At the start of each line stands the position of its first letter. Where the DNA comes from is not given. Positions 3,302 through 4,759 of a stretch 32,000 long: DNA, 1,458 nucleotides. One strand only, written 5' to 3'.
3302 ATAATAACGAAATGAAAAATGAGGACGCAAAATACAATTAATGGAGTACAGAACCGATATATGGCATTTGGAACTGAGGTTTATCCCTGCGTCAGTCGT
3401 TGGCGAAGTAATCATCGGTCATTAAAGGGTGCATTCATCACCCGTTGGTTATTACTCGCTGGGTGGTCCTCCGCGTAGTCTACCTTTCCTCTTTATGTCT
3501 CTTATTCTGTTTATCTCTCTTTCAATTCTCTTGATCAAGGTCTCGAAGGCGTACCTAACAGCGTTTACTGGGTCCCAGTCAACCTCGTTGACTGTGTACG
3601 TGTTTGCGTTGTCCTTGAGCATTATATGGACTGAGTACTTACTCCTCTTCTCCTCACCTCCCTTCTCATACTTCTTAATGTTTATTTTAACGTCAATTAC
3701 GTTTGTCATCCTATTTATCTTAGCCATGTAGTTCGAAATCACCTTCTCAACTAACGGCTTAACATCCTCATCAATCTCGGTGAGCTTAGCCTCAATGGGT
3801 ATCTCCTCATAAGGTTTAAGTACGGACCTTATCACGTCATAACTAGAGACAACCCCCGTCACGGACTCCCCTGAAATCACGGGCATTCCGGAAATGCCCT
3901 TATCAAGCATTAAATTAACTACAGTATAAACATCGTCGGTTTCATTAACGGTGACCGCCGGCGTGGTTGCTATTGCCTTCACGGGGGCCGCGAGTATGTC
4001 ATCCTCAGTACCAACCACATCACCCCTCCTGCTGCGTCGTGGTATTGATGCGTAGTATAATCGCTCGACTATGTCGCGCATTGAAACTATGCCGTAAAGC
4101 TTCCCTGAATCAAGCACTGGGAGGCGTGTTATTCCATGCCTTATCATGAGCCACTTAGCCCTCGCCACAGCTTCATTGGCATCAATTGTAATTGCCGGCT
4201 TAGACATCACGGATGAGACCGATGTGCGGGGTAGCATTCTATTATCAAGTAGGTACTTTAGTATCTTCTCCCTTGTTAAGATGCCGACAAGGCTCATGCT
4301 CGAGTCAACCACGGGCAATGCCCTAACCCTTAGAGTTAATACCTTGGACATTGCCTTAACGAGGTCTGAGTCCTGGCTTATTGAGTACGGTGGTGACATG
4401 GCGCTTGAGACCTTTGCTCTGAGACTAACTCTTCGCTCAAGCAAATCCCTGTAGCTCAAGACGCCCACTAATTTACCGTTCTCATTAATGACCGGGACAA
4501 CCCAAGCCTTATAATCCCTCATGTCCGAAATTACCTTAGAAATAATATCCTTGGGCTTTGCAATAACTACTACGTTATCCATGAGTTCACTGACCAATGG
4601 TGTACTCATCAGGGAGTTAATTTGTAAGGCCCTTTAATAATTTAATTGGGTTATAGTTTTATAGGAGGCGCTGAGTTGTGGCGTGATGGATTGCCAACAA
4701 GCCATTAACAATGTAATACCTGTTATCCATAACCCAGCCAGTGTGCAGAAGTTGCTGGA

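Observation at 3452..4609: CBSx4 fused to an HPF/RaiA-like domain: candidate nucleotide-sensing ribosome hibernation factor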

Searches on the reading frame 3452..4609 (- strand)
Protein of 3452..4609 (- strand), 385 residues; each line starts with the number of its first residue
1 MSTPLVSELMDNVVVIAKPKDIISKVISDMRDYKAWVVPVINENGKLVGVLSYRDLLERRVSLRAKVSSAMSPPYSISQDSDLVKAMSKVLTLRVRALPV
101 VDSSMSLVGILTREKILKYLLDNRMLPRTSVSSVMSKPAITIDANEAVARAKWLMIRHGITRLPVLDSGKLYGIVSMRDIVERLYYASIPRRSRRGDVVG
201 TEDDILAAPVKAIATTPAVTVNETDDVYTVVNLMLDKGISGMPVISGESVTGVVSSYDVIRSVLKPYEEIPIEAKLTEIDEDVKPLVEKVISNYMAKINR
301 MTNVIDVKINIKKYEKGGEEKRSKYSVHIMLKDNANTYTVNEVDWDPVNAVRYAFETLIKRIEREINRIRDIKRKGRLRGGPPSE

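Call 3: search_protein_families(library=pfam, proteins=[window:3452-4609:-], max_evalue=10)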
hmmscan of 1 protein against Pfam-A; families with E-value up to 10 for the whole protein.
window:3452-4609:- (385 aa): 4 families
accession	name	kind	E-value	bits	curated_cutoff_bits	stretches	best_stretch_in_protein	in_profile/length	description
PF00571.33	CBS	-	4.9e-46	155.3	24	4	131-184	1-55/57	CBS domain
PF02482.25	Ribosomal_S30AE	-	0.00068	20.8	23.7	1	282-369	9-87/88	Sigma 54 modulation protein / S30EA ribosomal protein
PF01590.32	GAF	-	0.2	12.7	22.4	0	35-53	90-107/133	GAF domain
PF13185.12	GAF_2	-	0.24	12.1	28.6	1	33-53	89-108/136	GAF domain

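Call 4: search_protein_families(library=ncbifam, proteins=[window:3452-4609:-], max_evalue=10)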
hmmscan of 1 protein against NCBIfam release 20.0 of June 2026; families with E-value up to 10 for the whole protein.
window:3452-4609:- (385 aa): 27 families (the best 25 are shown)
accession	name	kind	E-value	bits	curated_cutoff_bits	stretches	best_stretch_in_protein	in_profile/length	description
NF041552.1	TF_PrdR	equivalog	1.7e-23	82.8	795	3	67-186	8-127/577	sigma-54 dependent transcriptional regulator PrdR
TIGR01137.1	cysta_beta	equivalog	2.5e-15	56.1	510.25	3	97-181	371-453/457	cystathionine beta-synthase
TIGR01302.1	IMP_dehydrog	equivalog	3.1e-14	52.7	481.5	3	74-188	90-204/450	IMP dehydrogenase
NF011443.0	PRK14869.1-5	equivalog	5.3e-14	51.5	335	4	1-59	245-303/546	putative manganese-dependent inorganic diphosphatase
NF053863.1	DS11_antiphage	equivalog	6.2e-14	51.8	260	4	13-114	84-186/305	CBS domain-containing anti-phage protein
NF038279.1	TF_CBS_SpxR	exception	7.2e-14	51.3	600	2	20-125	206-310/427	CBS-HotDog domain-containing transcription factor SpxR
NF041630.1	CBS_CbpB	equivalog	2.3e-13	50.2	125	3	37-120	44-135/143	cyclic-di-AMP-binding protein CbpB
NF053704.1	TransRegCcpNBacil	equivalog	1.5e-12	47.3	260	3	65-168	75-180/208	transcriptional regulator CcpN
NF011447.0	PRK14869.2-3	equivalog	2.3e-12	46.3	522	4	130-185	69-124/540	putative manganese-dependent inorganic diphosphatase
NF011445.0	PRK14869.2-1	equivalog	7.2e-12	44.5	483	4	130-194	69-133/548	putative manganese-dependent inorganic diphosphatase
NF053603.1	HhpR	exception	7.5e-12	45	520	3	11-119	68-182/282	CBS domain-containing high hydrostatic pressure regulator HhpR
NF011449.0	PRK14869.2-5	equivalog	7.6e-12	45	411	3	129-261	67-203/451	putative manganese-dependent inorganic diphosphatase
NF041569.1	A-tRNAntase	equivalog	2e-11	42.9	1440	2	110-187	293-366/880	A-adding tRNA nucleotidyltransferase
NF011440.0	PRK14869.1-2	equivalog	2.6e-10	39.6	746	4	209-309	68-167/541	putative manganese-dependent inorganic diphosphatase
NF008581.0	PRK11543.1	equivalog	6e-10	38.6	481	3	83-181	218-316/321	arabinose-5-phosphate isomerase GutQ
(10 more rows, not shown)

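Call 5: search_solved_structures(query=window:3452-4609:-, max_evalue=10, show_alignments=3)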
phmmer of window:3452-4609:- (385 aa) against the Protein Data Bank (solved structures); distinct sequences matched with E-value up to 10: 97 (the best 60 are shown).
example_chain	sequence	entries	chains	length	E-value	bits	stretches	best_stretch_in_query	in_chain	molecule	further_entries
9zni_6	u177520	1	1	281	7.9e-22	81.4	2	130-275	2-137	CBS domain-containing protein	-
9znf_4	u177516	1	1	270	5.5e-18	68.7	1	6-264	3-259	CBS domain-containing protein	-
9sr9_H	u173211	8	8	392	3.1e-16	63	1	62-268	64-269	Dehydrogenase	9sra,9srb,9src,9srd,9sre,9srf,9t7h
3kh5_A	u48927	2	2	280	1.2e-15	61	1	14-260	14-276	protein MJ1225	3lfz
9l96_a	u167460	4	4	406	1.3e-14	57.6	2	12-202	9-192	CBS domain-containing protein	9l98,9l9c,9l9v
9znf_5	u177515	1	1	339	1.5e-14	57.4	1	77-262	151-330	CBS domain-containing protein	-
5awe_A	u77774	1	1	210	6e-14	55.4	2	135-264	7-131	Putative acetoin utilization protein, acetoin dehydrogenase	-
2yzq_A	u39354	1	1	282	1.6e-12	50.7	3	9-129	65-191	Putative uncharacterized protein PH1780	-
4fry_A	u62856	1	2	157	2.9e-11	46.6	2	117-183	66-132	Putative signal-transduction protein with CBS domains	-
9e6q_3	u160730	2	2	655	4e-11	46.2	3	8-59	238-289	Putative signal-transduction protein with CBS domains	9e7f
4esy_A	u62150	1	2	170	4.2e-11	46.1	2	129-186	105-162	CBS domain containing membrane protein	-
2cu0_A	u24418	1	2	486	4.9e-11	45.9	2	131-196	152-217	Inosine-5'-monophosphate dehydrogenase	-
3ddj_A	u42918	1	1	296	1.4e-10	44.3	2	71-260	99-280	CBS domain-containing protein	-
8pw3_A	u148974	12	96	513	3.4e-10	43.1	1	68-204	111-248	Inosine-5'-monophosphate dehydrogenase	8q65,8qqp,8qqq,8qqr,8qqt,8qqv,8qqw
3kpc_A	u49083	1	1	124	5.1e-10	42.5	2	127-184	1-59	Uncharacterized protein MJ0100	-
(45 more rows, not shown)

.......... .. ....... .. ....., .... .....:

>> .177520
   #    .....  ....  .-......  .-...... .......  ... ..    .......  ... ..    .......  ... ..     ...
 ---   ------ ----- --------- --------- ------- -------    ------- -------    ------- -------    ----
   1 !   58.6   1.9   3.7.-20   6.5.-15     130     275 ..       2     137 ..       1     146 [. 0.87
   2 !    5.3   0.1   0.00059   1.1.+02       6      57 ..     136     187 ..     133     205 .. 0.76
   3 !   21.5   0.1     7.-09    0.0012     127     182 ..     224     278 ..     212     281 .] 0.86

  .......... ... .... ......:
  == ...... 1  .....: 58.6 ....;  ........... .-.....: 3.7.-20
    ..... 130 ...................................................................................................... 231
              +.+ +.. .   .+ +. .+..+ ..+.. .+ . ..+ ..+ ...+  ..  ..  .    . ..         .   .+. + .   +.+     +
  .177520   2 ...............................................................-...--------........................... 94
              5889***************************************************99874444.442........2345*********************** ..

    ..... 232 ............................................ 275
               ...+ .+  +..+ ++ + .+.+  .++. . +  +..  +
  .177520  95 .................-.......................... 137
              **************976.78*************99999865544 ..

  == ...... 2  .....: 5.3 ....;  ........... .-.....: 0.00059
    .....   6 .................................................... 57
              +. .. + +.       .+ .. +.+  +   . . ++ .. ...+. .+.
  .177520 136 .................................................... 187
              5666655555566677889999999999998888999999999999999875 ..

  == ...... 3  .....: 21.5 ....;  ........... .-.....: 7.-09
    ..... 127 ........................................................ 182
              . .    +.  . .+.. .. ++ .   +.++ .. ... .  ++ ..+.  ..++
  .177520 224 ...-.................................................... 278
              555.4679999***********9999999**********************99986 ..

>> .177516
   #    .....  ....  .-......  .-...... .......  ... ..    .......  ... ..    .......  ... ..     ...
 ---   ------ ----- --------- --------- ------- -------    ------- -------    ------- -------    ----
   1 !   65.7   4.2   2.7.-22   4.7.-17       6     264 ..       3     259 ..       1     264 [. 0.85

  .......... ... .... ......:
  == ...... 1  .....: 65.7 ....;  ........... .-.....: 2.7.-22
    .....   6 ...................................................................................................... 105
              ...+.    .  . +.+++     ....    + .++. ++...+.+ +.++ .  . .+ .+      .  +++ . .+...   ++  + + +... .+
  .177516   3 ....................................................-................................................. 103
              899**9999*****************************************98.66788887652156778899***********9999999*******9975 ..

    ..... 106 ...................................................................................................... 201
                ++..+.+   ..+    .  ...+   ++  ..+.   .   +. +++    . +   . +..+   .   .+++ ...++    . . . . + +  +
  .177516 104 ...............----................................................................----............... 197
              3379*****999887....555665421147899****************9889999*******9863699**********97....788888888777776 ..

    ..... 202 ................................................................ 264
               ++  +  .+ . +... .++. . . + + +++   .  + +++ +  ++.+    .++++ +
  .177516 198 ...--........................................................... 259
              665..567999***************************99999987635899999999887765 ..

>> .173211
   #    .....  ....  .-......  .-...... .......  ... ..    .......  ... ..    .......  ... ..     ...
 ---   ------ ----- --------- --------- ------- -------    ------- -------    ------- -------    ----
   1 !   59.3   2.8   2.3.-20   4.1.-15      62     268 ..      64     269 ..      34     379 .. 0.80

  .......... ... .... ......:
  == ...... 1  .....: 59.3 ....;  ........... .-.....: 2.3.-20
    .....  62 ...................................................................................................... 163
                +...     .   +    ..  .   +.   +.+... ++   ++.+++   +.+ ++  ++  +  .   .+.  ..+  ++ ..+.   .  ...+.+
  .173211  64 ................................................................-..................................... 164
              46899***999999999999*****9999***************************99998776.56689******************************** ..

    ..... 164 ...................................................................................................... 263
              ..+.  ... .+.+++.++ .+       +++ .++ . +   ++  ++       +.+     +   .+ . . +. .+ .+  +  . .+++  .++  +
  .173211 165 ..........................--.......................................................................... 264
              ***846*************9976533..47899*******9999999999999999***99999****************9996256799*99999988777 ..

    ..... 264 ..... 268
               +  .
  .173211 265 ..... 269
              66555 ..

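Call 17: find_homologous_proteins(query=window:3452-4609:-, max_evalue=0.00001)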
Query window:3452-4609:- (385 aa): 129 proteins with E <= 0.00001 among 6885 candidates; the best 120 are listed.
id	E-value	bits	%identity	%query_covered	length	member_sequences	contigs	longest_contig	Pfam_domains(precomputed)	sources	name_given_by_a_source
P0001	5.9e-236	800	100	99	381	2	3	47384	PF00571.34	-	-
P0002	9.8e-226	767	92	100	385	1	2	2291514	PF00571.34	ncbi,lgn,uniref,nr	ncbi:CBS domain-containing protein [Vulcanisaeta sp. JCM 16161]|uniref:CBS domain-containing protein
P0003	4.1e-225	765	96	99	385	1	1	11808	PF00571.34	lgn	-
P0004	8.6e-219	744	88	100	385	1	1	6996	PF00571.34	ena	-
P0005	1.3e-217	740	88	100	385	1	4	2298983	PF00571.34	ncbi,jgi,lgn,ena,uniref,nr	ncbi:MAG: CBS domain-containing protein [Vulcanisaeta sp.]|jgi:CBS domain-containing protein|uniref:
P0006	4.5e-216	735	86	100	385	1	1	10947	PF00571.34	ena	-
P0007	8.4e-216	734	86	100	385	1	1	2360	PF00571.34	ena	-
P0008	1.0e-215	734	87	100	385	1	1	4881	PF00571.34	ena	-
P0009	1.5e-215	733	86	100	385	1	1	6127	PF00571.34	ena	-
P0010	4.4e-213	725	85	100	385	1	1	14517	PF02482.26,PF00571.34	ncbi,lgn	-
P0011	7.1e-211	718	87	98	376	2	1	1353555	PF00571.34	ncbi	ncbi:CBS domain-containing protein [Vulcanisaeta sp. JCM 14467]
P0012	2.8e-203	693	80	100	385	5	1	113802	PF00571.34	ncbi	ncbi:MAG: CBS domain-containing protein [Vulcanisaeta sp.]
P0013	6.9e-203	692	83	96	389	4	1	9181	PF00571.34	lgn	-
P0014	1.7e-202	690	81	100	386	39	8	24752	PF00571.34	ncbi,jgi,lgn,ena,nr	ncbi:MAG: CBS domain-containing protein [Vulcanisaeta sp.]|nr:CBS domain-containing protein [Vulcani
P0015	1.6e-200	684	79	100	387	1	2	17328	PF00571.34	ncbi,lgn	-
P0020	1.0e-183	629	91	82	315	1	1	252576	PF00571.34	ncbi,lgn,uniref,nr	ncbi:CBS domain-containing protein [Vulcanisaeta sp. JCM 16159]|uniref:CBS domain-containing protein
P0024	8.3e-135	468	57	99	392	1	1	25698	PF00571.34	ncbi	-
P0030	1.3e-97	345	46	95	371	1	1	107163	PF00571.34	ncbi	-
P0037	3.8e-85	304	40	97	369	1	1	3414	PF02482.26,PF00571.34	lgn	-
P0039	5.0e-76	274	39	98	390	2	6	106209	PF00571.34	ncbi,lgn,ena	-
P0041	1.4e-74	270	39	97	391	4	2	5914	PF02482.26,PF00571.34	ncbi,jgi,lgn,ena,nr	ncbi:MAG: hypothetical protein DRO39_05220 [Thermoprotei archaeon]|nr:MAG: hypothetical protein DRO3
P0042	2.0e-73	266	37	99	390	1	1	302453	PF00571.34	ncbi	-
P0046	3.6e-71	258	38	92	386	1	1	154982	PF00571.34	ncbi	-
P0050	9.5e-70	254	38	95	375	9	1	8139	PF02482.26,PF00571.34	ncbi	ncbi:MAG: CBS domain-containing protein [Metallosphaera sp.]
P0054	2.5e-69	252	36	98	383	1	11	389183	PF00571.34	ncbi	ncbi:MAG: CBS domain-containing protein [Ignisphaera sp.]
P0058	1.3e-68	250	39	96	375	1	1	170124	PF00571.34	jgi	-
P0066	3.7e-66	242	36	95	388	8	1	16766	PF02482.26,PF00571.34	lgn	-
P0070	3.9e-63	232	38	92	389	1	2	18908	PF02482.26,PF00571.34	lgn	-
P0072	9.5e-61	224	35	91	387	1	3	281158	PF02482.26,PF00571.34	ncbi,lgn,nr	ncbi:MAG: CBS domain-containing protein [Ignisphaera sp.]|nr:CBS domain-containing protein [Ignispha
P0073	1.3e-60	224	35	91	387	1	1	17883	PF02482.26,PF00571.34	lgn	-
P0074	1.5e-60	224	35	91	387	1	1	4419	PF02482.26,PF00571.34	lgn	-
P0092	1.0e-17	83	23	93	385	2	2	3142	PF02482.26,PF00571.34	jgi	jgi:CBS domain-containing protein/ribosome-associated translation inhibitor RaiA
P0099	4.7e-15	74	24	89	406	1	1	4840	PF00571.34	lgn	-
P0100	5.4e-15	74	25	92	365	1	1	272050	PF00571.34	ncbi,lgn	ncbi:MAG: CBS domain-containing protein [Candidatus Micrarchaeia archaeon]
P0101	1.8e-14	72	23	93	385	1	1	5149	PF02482.26,PF00571.34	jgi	jgi:CBS domain-containing protein/ribosome-associated translation inhibitor RaiA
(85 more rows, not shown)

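Call 22: search_protein_families(library=pfam, alignment_id=A1, max_evalue=0.01)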
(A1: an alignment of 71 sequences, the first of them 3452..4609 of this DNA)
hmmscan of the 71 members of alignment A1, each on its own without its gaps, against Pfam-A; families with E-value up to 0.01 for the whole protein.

A. member 1, window:3452-4609:- (385 aa): 2 families
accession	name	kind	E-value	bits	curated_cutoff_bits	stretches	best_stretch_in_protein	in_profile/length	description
PF00571.33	CBS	-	4.9e-46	155.3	24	4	131-184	1-55/57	CBS domain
PF02482.25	Ribosomal_S30AE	-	0.00068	20.8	23.7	1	282-369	9-87/88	Sigma 54 modulation protein / S30EA ribosomal protein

B. families by the number of members that match (of 71 scanned): 8 families
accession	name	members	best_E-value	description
PF00571.33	CBS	71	1.6e-52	CBS domain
PF02482.25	Ribosomal_S30AE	55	1.1e-07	Sigma 54 modulation protein / S30EA ribosomal protein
PF13185.12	GAF_2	5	0.00081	GAF domain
PF01590.32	GAF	4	0.0043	GAF domain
PF05198.21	IF3_N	1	0.00066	Translation initiation factor IF-3, N-terminal domain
PF17203.10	sCache_3_2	1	0.0013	Single cache domain 3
PF12282.15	GAF_PdtaS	1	0.0018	Histidine kinase PdtaS, GAF domain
PF09987.14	DUF2226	1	0.0084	Uncharacterized protein conserved in archaea (DUF2226)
